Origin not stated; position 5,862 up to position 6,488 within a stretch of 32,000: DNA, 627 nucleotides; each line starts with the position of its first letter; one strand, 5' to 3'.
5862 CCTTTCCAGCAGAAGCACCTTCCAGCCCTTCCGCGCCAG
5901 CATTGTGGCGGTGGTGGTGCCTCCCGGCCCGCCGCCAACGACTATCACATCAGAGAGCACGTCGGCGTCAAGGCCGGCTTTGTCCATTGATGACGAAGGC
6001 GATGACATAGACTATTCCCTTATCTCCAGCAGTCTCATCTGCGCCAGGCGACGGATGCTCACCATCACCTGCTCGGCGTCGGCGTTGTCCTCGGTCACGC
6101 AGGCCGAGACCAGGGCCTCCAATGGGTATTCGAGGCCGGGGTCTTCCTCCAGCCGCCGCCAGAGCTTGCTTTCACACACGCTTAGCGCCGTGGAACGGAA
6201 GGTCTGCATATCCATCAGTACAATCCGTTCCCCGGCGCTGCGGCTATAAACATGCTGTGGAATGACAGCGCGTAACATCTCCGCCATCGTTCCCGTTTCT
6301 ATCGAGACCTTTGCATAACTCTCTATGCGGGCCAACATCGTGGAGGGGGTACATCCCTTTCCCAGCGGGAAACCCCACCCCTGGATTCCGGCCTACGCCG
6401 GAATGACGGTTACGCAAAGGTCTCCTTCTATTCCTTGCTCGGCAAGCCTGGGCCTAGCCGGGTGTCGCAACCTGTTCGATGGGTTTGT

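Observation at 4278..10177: Consensus-promoter operon: Ser-less hydrolase, two LLM monooxygenases, PqqD-like ORF and a flavin-dependent halogenase with extended C-terminus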

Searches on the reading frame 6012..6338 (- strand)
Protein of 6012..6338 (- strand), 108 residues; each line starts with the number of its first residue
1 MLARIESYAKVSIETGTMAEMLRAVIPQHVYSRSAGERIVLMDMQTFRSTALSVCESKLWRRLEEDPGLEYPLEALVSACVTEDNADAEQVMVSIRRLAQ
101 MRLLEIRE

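Call 3: search_protein_families(library=pfam, proteins=[window:6012-6338:-], max_evalue=0.1)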
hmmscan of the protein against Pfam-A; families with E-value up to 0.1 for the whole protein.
window:6012-6338:- (108 aa): 1 family
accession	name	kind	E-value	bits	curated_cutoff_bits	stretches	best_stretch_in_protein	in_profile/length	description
PF16537.11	T2SSB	-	0.051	13.7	28.4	0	27-48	7-28/60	Type II secretion system protein B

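Call 4: search_protein_families(library=ncbifam, proteins=[window:6012-6338:-], max_evalue=0.1)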
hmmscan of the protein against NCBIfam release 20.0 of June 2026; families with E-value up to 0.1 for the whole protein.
window:6012-6338:- (108 aa): 0 families

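Call 20: search_protein_families(library=pfam, proteins=[window:6015-6287:-], max_evalue=10)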
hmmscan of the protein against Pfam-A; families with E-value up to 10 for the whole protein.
seq(91 aa): 1 family
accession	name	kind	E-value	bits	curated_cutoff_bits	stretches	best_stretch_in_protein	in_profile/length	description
PF16537.11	T2SSB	-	0.037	14.1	28.4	1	10-31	7-28/60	Type II secretion system protein B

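Call 22: find_homologous_proteins(query=window:6012-6338:-, max_evalue=0.001)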
Query window:6012-6338:- (108 aa): 1 proteins with E <= 0.001 among 4 candidates.
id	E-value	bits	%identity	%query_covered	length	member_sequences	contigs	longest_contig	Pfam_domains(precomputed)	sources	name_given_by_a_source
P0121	1.8e-45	171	95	84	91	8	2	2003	-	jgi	jgi:hypothetical protein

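Call 32: search_protein_representatives(protein=window:6012-6287:-)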
Query: 91 residues. Proteins with E-value up to 0.001 (for the whole library): 7; up to 1e-10: 4; up to 1e-30: 1. The best 7 are listed.
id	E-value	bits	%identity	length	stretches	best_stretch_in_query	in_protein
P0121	2.0e-46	171.1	95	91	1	1-91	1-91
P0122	1.6e-12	63.2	46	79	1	13-90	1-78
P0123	2.1e-12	62.8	45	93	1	4-91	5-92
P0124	5.0e-12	61.6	52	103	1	6-91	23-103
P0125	2.8e-09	52.9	36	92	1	5-90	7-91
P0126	3.4e-05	39.9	43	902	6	33-72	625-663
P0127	2.6e-04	37.1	33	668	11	3-29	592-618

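Call 34: search_protein_families(library=pfam, alignment_id=A2, max_evalue=1)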
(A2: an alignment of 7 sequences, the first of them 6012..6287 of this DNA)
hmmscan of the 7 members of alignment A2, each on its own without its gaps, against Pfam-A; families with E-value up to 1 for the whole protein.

A. member 1, window:6012-6287:- (91 aa): 1 family
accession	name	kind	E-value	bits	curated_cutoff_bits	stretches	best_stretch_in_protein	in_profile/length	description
PF16537.11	T2SSB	-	0.037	14.1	28.4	1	10-31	7-28/60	Type II secretion system protein B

B. families by the number of members that match (of 7 scanned): 3 families
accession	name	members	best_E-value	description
PF05402.18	PqqD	4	0.00042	Coenzyme PQQ synthesis protein D (PqqD)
PF16537.11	T2SSB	3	0.037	Type II secretion system protein B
PF10335.14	DUF294_C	1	0.091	Putative nucleotidyltransferase substrate binding domain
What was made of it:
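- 6012..6338 (-): PqqD-family (RRE-type) small protein. The ORF is 108 aa as drawn, but the likely real start is ATG 6287 (91 aa). It is translationally coupled to the FDH. PF05402 is hit below threshold in 4 of 7 members (call 34).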

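Call 35: find_encoding_contigs(protein=P0123, flank=8000, max_places=2)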
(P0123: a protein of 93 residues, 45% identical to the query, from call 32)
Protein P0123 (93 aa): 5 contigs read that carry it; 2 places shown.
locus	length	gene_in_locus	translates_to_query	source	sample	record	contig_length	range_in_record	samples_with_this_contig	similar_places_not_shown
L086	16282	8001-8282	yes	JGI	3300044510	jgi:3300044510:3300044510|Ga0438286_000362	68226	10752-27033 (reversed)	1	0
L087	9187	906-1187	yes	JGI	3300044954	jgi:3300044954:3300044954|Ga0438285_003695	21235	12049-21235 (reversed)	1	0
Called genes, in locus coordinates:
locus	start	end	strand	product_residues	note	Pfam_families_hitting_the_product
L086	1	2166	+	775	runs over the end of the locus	PF17854:FtsK_alpha, PF01580:FtsK_SpoIIIE, PF12846:AAA_10 (faint), PF09397:FtsK_gamma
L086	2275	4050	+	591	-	PF01039:Carboxyl_trans, PF03255:ACCA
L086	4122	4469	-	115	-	PF00893:Multi_Drug_Res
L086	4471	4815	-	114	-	PF00892:EamA (weak), PF00893:Multi_Drug_Res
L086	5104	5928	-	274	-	PF01656:CbiA, PF02374:ArsA_ATPase (weak), PF09140:MipZ (weak), PF10609:ParA, PF13614:AAA_31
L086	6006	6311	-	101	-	PF01883:FeS_assembly_P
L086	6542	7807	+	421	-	PF00296:Bac_luciferase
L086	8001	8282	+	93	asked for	-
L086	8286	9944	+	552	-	PF00070:Pyr_redox (faint), PF00890:FAD_binding_2 (faint), PF01266:DAO (faint), PF01494:FAD_binding_3, PF04820:Trp_halogenase, PF07992:Pyr_redox_2 (weak), PF12831:FAD_oxidored, PF04820:Trp_halogenase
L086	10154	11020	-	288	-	PF02749:QRPTase_N, PF01729:QRPTase_C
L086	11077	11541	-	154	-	PF03741:TerC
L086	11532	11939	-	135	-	PF03741:TerC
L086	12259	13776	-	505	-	PF00890:FAD_binding_2, PF02910:Succ_DH_flav_C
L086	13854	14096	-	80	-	PF04255:DUF433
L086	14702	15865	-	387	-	PF00266:Aminotran_5, PF01041:DegT_DnrJ_EryC1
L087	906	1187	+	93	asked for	-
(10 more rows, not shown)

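Call 36: find_encoding_contigs(protein=P0124, flank=8000, max_places=2)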
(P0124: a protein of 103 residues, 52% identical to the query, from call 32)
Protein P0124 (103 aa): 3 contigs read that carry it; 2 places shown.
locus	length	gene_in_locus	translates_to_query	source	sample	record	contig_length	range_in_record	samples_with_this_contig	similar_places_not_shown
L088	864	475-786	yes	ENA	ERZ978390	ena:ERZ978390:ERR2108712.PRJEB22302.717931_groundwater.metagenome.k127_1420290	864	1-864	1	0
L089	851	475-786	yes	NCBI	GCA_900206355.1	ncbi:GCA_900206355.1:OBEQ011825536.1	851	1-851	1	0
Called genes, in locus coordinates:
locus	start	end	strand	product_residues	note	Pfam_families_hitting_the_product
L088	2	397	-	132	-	?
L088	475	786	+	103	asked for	-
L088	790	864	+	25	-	?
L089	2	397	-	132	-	?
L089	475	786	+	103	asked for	-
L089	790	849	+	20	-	?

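Call 66: search_solved_structures(query=A2, max_evalue=10, show_alignments=2)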
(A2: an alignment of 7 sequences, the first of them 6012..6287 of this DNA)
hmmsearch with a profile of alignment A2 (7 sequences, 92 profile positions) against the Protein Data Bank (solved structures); distinct sequences matched with E-value up to 10: 3.
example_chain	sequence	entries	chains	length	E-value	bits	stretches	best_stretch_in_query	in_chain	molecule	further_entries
5v1u_A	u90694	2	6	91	7e-05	26.4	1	9-89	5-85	TbiB1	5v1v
9x90_B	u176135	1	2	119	0.25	15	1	16-90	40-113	Lasso peptide biosynthesis PqqD family chaperone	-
7bqq_A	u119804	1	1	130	0.3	14.8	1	34-81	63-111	Gogy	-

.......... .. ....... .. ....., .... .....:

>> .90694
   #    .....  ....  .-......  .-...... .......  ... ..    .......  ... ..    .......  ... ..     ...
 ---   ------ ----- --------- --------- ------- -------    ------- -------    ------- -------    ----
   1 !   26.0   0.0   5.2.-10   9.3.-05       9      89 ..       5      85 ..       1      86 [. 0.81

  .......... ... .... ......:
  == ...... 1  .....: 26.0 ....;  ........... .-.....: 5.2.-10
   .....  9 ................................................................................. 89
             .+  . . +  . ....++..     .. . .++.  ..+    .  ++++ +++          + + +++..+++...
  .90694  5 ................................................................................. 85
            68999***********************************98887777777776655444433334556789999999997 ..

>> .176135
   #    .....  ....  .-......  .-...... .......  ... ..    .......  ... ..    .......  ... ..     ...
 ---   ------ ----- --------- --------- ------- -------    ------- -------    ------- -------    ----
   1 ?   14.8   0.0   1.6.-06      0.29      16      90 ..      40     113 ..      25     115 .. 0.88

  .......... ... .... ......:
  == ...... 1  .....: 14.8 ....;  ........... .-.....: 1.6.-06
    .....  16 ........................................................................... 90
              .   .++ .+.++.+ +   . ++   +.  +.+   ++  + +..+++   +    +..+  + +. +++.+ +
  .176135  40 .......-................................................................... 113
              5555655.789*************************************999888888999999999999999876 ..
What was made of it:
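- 6012..6338 (-): The family profile matches TbiB1 at E 7e-5 (call 66).
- On PqqD / RRE: small ORF 6012-6338: The family profile hits TbiB1 at E 7e-5 over residues 9-89, and a lasso PqqD-family chaperone at E 0.25 (call 66).
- Closest known: PqqD / RiPP recognition elements, for example the lasso-peptide B1 protein TbiB1. Same: The small-ORF family profile aligns end to end with TbiB1 (E 7e-5; call 66).
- Small ORF: its profile hits TbiB1 (call 66). One is specifically coupled to the FDH here (calls 35, 36, 66).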
